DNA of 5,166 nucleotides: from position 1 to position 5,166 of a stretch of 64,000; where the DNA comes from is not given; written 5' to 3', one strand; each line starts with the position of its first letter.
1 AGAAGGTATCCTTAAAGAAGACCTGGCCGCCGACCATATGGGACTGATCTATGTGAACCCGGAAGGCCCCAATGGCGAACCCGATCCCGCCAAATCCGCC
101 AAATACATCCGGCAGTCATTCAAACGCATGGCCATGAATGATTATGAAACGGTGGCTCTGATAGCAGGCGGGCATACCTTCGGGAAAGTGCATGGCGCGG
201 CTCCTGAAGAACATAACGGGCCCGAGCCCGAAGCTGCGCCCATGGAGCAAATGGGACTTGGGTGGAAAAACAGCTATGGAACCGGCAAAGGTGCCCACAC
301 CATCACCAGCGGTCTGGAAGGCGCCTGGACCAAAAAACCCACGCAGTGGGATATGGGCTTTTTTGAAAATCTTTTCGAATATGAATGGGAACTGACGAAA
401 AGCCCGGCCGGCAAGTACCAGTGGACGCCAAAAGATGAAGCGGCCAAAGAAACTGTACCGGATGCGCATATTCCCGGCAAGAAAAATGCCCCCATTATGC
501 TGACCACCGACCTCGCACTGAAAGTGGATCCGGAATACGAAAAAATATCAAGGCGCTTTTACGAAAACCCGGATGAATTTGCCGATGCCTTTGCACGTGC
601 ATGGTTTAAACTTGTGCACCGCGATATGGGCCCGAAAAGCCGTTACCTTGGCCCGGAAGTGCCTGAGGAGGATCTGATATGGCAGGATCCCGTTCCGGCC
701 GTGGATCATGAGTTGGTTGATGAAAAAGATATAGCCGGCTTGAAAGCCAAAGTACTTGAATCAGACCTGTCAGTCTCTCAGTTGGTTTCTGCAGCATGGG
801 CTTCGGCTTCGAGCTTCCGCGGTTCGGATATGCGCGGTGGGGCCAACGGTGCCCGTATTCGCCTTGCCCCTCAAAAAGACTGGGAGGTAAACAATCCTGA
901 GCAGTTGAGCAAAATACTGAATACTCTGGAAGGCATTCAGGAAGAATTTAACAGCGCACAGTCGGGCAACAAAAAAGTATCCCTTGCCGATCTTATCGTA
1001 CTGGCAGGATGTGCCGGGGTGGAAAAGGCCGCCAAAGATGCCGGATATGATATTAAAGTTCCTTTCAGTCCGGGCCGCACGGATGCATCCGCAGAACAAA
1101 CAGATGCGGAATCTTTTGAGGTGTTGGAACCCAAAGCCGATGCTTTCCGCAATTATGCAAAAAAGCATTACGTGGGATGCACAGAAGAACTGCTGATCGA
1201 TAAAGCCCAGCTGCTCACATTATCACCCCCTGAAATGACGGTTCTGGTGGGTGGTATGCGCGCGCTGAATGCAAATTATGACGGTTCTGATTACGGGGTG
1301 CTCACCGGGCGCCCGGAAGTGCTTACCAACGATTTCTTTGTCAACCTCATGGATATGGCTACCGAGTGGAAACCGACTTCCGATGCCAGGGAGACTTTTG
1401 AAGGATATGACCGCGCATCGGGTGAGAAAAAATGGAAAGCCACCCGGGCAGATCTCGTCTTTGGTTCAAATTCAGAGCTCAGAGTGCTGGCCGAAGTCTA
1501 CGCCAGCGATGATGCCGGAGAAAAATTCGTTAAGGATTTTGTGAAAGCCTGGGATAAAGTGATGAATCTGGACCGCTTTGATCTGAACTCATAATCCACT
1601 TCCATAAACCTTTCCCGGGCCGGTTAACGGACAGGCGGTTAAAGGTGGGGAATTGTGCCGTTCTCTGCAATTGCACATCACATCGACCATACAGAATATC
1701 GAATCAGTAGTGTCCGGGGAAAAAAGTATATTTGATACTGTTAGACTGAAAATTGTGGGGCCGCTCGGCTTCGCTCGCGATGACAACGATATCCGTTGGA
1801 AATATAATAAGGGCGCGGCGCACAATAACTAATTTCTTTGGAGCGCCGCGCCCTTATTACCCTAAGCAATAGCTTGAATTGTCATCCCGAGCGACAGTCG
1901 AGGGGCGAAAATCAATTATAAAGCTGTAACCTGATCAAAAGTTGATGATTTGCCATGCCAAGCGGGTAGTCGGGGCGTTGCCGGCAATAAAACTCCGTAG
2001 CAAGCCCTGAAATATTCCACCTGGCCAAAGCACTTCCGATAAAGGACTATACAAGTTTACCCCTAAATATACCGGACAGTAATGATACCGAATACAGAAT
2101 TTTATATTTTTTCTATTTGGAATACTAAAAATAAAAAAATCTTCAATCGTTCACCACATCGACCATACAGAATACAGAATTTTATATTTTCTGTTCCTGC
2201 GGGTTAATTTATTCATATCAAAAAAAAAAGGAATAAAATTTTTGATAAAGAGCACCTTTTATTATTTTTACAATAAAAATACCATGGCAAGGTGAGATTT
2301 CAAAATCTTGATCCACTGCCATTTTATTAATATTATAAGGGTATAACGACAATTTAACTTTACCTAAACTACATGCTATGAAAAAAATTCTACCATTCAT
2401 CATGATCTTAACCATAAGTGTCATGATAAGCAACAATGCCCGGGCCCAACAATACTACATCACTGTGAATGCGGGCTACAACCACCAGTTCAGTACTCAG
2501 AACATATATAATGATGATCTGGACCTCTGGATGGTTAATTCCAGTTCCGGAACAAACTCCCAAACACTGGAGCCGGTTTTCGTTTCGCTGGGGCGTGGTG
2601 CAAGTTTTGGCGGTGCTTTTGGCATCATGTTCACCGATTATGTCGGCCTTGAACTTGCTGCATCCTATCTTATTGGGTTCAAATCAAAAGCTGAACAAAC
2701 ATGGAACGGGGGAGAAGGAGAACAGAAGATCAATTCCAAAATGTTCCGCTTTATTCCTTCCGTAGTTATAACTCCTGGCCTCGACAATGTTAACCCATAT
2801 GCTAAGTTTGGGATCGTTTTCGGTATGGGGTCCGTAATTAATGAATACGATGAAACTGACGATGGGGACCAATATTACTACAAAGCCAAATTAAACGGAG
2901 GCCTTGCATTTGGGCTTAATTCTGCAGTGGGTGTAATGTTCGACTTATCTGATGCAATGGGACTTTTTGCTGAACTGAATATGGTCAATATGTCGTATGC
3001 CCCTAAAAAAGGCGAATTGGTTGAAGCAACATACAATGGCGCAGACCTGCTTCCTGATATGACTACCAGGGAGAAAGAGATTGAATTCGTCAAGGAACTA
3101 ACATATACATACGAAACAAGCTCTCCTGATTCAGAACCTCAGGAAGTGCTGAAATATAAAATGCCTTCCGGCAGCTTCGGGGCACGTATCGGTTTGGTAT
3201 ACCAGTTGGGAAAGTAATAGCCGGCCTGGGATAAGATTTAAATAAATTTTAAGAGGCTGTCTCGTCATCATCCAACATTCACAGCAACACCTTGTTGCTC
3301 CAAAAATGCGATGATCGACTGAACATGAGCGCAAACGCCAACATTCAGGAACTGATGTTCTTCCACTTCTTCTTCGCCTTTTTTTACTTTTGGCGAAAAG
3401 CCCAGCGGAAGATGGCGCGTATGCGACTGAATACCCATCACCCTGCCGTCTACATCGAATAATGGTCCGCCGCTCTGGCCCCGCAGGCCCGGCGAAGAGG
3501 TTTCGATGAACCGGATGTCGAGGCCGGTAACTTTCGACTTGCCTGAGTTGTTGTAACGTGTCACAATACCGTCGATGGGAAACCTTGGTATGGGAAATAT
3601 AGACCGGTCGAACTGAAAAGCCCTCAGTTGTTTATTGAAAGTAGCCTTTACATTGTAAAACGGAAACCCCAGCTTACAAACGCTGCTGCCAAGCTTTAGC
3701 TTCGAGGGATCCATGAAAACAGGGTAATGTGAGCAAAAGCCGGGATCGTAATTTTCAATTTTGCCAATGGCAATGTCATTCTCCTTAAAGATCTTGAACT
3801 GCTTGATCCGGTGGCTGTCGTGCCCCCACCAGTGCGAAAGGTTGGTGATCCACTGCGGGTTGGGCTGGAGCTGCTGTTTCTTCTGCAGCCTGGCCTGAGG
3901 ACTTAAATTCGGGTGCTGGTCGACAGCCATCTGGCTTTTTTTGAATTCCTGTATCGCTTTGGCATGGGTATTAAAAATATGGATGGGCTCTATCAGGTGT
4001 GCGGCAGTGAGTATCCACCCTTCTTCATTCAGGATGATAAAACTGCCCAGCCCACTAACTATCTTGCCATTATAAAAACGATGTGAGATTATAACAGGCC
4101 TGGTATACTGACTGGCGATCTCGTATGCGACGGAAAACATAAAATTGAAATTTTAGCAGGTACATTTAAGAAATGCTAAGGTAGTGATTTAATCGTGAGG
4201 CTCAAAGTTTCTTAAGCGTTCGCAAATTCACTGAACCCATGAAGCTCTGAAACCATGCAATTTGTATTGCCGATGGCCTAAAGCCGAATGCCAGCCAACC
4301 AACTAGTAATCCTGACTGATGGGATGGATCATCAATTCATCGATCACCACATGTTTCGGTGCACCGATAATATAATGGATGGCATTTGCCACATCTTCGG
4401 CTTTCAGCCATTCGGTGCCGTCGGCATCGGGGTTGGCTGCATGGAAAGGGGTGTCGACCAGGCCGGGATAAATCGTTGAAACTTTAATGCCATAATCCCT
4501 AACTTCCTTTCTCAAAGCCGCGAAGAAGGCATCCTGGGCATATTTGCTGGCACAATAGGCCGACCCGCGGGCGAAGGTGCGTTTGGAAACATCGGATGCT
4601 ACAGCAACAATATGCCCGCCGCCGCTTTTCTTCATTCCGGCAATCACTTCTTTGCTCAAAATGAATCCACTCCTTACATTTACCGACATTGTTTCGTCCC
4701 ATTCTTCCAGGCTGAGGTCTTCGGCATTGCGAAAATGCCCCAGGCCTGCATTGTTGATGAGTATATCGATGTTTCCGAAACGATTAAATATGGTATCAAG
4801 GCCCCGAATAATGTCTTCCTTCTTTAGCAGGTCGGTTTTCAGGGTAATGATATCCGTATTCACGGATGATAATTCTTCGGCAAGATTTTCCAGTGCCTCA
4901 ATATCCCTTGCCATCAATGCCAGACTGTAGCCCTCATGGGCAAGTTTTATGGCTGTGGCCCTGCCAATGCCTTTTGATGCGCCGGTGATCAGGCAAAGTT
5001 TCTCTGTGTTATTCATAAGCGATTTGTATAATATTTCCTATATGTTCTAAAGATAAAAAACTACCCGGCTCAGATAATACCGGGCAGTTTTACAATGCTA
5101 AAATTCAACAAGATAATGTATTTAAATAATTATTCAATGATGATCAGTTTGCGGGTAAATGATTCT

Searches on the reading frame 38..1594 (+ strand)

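Call 80: search_protein_families(library=pfam, proteins=[window:38-1594:+], max_evalue=0.00001)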
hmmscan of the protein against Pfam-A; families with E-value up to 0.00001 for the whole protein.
window:38-1594:+ (518 aa): 1 family
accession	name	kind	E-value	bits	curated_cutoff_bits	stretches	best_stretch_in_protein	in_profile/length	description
PF00141.28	peroxidase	-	3.1e-46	158.5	27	2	184-491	3-237/237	Peroxidase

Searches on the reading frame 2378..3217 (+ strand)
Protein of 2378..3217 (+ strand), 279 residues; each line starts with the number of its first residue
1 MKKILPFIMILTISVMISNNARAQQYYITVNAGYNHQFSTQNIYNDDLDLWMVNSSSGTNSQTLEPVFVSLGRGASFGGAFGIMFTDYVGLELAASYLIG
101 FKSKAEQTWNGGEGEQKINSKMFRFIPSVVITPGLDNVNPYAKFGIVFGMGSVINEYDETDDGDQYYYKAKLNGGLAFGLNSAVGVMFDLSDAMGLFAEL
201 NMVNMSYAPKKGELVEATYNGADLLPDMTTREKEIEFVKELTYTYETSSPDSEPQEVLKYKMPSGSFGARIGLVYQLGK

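Call 80: search_protein_families(library=pfam, proteins=[window:2378-3217:+], max_evalue=0.00001)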
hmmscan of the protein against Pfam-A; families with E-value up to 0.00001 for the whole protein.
window:2378-3217:+ (279 aa): 1 family
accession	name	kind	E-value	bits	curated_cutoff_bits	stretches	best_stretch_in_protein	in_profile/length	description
PF13505.12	OMP_b-brl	-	1.5e-08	35.5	28.7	1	8-206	4-156/175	Outer membrane protein beta-barrel domain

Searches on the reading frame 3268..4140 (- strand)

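Call 80: search_protein_families(library=pfam, proteins=[window:3268-4140:-], max_evalue=0.00001)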
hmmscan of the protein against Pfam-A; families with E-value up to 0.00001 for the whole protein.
window:3268-4140:- (290 aa): 1 family
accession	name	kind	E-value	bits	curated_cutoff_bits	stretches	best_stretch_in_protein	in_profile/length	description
PF13365.12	Trypsin_2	-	5.2e-11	43.9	27.6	1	35-237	4-144/144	Trypsin-like peptidase domain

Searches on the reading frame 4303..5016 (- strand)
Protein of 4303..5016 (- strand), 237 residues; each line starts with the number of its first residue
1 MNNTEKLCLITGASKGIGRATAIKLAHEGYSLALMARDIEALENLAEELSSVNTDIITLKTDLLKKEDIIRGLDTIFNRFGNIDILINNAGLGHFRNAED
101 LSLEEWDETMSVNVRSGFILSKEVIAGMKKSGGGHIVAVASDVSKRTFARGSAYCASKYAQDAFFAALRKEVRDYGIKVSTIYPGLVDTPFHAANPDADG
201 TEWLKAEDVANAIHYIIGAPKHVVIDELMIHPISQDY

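Call 80: search_protein_families(library=pfam, proteins=[window:4303-5016:-], max_evalue=0.00001)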
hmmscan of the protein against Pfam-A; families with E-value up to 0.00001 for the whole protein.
window:4303-5016:- (237 aa): 3 families
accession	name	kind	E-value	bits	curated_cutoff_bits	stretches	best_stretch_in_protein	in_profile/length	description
PF00106.31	adh_short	-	1.4e-53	181.7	26.6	1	7-195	2-190/195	short chain dehydrogenase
PF13561.12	adh_short_C2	-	2.7e-35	122.5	27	1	12-200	1-189/236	Enoyl-(Acyl carrier protein) reductase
PF08659.16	KR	-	4.9e-12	46.6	22.6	1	9-170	4-165/180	KR domain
